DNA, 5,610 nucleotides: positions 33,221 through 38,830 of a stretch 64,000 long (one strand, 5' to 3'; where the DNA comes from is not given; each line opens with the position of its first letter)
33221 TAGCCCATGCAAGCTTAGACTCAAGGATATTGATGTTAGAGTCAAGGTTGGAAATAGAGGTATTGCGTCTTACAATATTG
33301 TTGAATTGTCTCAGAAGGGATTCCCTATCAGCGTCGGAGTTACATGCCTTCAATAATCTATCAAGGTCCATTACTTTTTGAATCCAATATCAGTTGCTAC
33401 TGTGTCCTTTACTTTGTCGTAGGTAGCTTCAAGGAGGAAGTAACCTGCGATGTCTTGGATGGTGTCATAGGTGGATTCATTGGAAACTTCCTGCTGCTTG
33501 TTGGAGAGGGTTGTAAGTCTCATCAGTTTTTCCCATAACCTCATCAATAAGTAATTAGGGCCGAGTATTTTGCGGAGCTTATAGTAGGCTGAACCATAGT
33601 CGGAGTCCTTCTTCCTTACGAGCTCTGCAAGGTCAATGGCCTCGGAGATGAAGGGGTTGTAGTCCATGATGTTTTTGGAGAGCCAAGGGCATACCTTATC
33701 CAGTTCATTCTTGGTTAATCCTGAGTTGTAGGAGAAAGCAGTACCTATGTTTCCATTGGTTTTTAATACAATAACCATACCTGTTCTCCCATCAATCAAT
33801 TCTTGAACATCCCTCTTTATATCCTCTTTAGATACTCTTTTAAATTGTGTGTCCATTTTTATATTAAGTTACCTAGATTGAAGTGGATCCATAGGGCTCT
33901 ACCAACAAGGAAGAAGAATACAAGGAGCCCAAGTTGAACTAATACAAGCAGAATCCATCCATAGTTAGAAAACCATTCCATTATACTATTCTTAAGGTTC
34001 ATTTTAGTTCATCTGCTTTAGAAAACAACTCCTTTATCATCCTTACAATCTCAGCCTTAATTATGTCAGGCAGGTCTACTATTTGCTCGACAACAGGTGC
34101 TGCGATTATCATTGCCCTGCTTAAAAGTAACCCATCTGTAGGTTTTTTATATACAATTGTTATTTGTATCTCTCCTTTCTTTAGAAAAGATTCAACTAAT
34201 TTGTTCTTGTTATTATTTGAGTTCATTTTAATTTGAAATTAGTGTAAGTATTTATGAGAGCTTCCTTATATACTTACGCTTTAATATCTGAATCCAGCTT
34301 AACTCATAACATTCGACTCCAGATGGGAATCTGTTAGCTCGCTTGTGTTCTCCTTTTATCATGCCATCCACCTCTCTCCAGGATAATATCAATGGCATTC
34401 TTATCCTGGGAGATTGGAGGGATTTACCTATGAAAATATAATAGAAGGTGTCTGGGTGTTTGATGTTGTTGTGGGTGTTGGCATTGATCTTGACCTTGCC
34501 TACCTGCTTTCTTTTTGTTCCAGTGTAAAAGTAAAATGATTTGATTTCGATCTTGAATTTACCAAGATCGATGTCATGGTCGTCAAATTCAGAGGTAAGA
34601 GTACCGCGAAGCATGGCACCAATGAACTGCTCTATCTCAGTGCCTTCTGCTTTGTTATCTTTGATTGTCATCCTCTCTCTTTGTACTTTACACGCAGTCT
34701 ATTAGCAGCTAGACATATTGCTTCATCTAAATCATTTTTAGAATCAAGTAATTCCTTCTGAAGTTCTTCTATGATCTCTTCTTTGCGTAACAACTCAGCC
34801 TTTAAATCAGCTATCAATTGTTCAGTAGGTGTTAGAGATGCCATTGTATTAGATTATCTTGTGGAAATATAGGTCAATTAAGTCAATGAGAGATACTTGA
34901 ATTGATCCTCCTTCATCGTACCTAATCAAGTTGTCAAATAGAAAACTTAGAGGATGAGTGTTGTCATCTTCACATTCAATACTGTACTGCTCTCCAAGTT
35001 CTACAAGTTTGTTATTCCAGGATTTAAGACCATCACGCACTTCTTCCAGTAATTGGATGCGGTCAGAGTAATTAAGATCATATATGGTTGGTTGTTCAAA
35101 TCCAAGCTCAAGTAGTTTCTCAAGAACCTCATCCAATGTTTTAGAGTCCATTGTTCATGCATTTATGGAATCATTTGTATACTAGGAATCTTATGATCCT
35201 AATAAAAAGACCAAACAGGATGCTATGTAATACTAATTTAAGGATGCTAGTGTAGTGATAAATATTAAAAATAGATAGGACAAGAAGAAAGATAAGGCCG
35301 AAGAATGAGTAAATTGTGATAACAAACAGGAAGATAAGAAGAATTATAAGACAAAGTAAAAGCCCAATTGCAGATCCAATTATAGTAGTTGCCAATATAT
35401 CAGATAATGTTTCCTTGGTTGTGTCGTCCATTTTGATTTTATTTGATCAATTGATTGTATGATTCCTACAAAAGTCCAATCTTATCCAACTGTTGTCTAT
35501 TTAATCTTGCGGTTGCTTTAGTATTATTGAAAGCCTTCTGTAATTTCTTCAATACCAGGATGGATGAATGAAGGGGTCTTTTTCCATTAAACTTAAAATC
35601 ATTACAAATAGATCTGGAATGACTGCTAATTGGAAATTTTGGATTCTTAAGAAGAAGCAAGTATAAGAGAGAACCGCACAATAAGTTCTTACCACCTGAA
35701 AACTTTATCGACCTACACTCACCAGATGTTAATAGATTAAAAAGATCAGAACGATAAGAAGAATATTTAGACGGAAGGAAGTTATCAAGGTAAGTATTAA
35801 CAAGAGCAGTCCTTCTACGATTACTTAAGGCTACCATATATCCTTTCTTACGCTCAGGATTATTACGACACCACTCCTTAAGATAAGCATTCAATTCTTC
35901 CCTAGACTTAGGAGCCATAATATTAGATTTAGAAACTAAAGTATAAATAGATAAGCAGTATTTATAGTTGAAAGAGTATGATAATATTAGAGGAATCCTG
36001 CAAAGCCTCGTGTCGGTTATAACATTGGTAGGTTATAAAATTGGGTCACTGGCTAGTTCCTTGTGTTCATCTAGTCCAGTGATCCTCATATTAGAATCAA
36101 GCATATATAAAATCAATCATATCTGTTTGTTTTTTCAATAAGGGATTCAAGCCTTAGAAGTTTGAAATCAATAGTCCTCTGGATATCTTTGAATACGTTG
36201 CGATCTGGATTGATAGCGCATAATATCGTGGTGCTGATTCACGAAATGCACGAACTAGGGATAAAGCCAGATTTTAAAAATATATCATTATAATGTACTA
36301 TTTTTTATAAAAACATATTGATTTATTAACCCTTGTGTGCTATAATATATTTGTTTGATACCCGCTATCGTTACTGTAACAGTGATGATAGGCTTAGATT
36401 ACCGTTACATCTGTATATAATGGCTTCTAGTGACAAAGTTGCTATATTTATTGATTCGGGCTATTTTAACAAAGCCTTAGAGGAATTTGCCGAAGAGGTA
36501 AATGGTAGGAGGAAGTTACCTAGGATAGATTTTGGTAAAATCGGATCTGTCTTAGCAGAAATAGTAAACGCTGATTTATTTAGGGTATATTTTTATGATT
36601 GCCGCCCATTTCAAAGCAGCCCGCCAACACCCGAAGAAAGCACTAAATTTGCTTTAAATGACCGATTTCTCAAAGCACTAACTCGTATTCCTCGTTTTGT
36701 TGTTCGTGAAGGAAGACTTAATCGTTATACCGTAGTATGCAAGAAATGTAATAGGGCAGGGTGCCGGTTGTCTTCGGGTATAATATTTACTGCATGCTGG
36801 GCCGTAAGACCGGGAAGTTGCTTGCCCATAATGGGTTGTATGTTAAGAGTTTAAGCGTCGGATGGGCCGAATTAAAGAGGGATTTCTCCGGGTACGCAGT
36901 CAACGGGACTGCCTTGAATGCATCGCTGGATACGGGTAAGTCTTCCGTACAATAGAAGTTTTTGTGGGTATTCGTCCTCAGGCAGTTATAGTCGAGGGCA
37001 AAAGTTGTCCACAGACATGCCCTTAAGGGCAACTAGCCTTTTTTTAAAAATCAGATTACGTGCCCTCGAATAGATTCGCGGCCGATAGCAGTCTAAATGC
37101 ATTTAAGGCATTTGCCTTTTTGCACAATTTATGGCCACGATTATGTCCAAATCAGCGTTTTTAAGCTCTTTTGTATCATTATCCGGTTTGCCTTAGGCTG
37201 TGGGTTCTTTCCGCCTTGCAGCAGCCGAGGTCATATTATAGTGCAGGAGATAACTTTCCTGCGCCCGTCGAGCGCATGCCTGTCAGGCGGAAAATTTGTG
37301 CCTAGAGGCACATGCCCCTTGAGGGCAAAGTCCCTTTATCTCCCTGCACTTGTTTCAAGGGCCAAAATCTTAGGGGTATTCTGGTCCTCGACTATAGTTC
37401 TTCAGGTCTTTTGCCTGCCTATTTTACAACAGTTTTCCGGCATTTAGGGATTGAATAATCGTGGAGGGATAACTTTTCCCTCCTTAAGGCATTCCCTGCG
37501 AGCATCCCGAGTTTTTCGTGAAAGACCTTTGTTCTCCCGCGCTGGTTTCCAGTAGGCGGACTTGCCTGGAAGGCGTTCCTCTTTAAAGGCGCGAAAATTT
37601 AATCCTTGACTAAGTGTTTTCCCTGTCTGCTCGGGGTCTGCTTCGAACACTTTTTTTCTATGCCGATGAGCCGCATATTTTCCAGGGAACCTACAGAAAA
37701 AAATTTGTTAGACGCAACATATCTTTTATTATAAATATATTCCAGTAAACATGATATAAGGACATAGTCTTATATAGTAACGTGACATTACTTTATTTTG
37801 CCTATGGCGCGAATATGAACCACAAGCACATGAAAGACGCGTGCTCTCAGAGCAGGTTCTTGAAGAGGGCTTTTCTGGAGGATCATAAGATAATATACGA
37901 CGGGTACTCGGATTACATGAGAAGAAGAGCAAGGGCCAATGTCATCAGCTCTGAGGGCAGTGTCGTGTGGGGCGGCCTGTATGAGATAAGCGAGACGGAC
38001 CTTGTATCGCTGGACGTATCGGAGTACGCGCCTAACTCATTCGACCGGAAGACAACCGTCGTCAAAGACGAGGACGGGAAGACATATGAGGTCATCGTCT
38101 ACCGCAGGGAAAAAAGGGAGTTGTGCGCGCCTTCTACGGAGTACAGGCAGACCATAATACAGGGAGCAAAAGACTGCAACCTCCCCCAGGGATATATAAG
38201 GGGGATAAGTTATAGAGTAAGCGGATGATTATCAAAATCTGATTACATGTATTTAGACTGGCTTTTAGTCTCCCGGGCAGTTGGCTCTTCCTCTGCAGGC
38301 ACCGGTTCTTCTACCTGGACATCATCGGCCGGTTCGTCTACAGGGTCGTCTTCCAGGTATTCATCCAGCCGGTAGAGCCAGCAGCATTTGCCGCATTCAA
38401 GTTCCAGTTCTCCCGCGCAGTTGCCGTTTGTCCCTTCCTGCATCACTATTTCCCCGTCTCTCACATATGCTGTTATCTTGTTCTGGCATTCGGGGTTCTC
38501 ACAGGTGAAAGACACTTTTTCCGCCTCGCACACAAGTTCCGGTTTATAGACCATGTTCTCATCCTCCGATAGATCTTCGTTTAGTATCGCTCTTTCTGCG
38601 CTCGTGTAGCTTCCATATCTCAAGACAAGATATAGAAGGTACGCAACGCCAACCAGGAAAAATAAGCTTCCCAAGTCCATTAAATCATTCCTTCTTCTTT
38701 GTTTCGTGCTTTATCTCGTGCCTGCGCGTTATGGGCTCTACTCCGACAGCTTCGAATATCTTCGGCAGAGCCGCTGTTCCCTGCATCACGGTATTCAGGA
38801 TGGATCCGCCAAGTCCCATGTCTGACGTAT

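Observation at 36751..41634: GC-rich 4.9-kb block splitting a NYN-domain gene: captured cellular DNA with truncated RNase P RNA and PolB ends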

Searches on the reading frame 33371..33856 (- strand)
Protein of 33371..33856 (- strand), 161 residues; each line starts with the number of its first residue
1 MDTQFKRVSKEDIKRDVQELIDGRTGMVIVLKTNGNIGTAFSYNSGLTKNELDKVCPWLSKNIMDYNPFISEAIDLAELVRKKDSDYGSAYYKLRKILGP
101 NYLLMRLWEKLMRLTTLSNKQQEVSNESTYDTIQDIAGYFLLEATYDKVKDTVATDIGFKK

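Call 67: search_protein_families(library=pfam, max_evalue=0.001, proteins=[window:33371-33856:-])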
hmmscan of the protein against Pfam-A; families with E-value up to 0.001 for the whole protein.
window:33371-33856:- (161 aa): 1 family
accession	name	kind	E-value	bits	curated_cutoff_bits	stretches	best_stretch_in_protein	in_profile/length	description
PF07659.16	DUF1599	-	0.00042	21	25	1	83-141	1-55/61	Nucleotide modification associated domain 1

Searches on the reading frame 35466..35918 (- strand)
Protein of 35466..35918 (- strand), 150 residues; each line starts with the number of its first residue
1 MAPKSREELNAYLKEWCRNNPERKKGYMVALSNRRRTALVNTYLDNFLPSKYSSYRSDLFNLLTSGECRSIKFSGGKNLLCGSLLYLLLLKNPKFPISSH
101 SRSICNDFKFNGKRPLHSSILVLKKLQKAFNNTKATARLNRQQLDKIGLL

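Call 41: find_encoding_contigs(protein=window:35466-35918:-, flank=10000, max_places=10)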
Protein window:35466-35918:- (150 aa): 3 contigs read that carry it; 1 place shown.
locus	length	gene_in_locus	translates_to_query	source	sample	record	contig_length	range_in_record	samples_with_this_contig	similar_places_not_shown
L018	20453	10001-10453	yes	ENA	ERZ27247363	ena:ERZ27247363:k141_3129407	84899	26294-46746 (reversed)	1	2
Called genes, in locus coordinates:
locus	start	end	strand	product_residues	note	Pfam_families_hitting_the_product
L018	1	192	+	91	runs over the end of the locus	-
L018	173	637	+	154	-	-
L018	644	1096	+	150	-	-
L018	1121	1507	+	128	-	-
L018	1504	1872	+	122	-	-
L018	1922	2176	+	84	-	-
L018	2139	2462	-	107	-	-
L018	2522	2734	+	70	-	-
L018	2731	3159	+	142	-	-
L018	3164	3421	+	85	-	-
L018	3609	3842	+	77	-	-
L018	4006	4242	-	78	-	PF01936:NYN (weak)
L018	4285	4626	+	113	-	-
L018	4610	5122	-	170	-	-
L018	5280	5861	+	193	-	-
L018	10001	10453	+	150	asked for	-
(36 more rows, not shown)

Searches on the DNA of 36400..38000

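Call 4: search_rna_families(source=window, start=36400, end=38000, threshold=evalue, max_evalue=10, show_alignments=4)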
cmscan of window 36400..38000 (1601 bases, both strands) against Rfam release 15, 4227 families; matches with E-value up to 10: 2.
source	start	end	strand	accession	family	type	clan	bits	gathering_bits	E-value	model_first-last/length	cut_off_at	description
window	37724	37780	-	RF00951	mir-1302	Gene; miRNA;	-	19.1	62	9.9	1-52/52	no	mir-1302 microRNA precursor family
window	37698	37827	-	RF02350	psRNA6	Gene; sRNA;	-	10.1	60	6.3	140-280/333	no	Nitrosomonas sRNA psRNA6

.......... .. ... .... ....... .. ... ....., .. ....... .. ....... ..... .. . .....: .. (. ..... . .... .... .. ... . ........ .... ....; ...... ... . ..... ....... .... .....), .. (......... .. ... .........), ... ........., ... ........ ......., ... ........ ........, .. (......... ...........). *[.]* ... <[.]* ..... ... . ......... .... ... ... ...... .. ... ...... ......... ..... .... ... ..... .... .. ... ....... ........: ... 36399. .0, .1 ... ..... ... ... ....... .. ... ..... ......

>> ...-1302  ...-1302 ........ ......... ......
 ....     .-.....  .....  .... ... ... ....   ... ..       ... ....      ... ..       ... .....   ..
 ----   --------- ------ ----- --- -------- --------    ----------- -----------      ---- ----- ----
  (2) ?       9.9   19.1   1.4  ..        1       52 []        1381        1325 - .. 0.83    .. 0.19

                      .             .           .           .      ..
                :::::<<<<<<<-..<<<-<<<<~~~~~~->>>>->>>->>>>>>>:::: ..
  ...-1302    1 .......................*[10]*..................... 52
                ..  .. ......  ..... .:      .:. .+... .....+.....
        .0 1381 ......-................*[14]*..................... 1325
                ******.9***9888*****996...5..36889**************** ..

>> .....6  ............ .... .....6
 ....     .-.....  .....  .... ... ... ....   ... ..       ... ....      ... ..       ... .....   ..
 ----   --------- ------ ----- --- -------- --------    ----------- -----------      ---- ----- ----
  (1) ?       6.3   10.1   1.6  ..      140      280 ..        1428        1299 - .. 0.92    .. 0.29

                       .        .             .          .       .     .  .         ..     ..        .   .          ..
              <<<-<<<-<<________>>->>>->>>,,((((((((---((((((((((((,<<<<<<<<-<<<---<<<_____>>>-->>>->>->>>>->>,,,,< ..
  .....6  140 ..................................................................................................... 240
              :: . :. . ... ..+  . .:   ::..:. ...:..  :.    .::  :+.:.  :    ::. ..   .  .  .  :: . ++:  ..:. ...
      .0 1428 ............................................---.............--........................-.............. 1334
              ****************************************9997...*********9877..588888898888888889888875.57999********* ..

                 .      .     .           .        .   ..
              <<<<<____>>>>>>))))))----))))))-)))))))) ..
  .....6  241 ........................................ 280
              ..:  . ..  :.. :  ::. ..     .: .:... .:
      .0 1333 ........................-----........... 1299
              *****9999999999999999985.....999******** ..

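Call 22: search_rna_families(source=window, start=36700, end=37120, threshold=evalue, max_evalue=10, show_alignments=5)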
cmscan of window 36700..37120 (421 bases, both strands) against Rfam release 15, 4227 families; matches with E-value up to 10: 0.
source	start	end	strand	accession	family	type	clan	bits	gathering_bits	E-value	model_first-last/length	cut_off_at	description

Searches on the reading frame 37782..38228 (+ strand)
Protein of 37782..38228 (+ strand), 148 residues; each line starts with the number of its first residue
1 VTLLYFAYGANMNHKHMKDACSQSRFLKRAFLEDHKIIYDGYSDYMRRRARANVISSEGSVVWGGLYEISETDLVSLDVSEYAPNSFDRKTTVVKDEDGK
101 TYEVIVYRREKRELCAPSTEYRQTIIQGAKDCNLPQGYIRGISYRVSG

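Call 9: search_protein_families(library=pfam, max_evalue=0.01, proteins=[window:37782-38228:+])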
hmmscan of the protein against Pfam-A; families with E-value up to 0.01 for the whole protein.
window:37782-38228:+ (148 aa): 2 families
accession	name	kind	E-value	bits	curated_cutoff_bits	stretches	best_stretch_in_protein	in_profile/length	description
PF13772.11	AIG2_2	-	1.3e-13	51.6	27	1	62-140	2-81/83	AIG2-like family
PF06094.17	GGACT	-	4.1e-12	47.2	22.8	1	5-111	1-104/120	Gamma-glutamyl cyclotransferase, AIG2-like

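Call 10: search_protein_families(library=ncbifam, max_evalue=0.01, proteins=[window:37782-38228:+])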
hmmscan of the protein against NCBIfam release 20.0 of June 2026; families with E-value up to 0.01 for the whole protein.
window:37782-38228:+ (148 aa): 0 families

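Call 40: search_protein_families(library=padloc, max_evalue=0.01, proteins=[window:37782-38228:+])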
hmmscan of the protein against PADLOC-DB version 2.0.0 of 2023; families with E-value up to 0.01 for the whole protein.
window:37782-38228:+ (148 aa): 0 families

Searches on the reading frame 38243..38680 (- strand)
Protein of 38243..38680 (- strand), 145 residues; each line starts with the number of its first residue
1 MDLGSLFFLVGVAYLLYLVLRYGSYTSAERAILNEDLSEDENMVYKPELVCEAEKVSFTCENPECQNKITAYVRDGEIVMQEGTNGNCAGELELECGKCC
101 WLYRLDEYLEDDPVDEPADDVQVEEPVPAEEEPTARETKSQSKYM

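Call 9: search_protein_families(library=pfam, max_evalue=0.01, proteins=[window:38243-38680:-])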
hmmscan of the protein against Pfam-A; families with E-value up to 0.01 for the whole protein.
window:38243-38680:- (145 aa): 0 families

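Call 10: search_protein_families(library=ncbifam, max_evalue=0.01, proteins=[window:38243-38680:-])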
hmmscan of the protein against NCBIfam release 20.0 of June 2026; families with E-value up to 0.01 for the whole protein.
window:38243-38680:- (145 aa): 0 families

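Call 40: search_protein_families(library=padloc, max_evalue=0.01, proteins=[window:38243-38680:-])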
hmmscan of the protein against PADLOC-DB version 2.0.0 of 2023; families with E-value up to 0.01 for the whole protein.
window:38243-38680:- (145 aa): 0 families

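Call 45: find_related_loci(query=A2, collection=metagenome_contigs, flank=10000)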
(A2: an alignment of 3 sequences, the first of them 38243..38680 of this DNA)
Query A2 (145 aa) in metagenome_contigs; peptide patterns used: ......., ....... (x = any residue, [..] = any of these).
235 stretches matched a pattern; 1 encode a relative of the query (tblastn E <= 1e-3); 1 distinct loci.
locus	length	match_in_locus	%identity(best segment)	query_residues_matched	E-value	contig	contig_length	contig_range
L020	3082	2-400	66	14-145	7e-55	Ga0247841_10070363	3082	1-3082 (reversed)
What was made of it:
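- Tried and rejected: The 145-aa protein alignment in metagenome contigs: one extra short locus, L020 (call 45).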
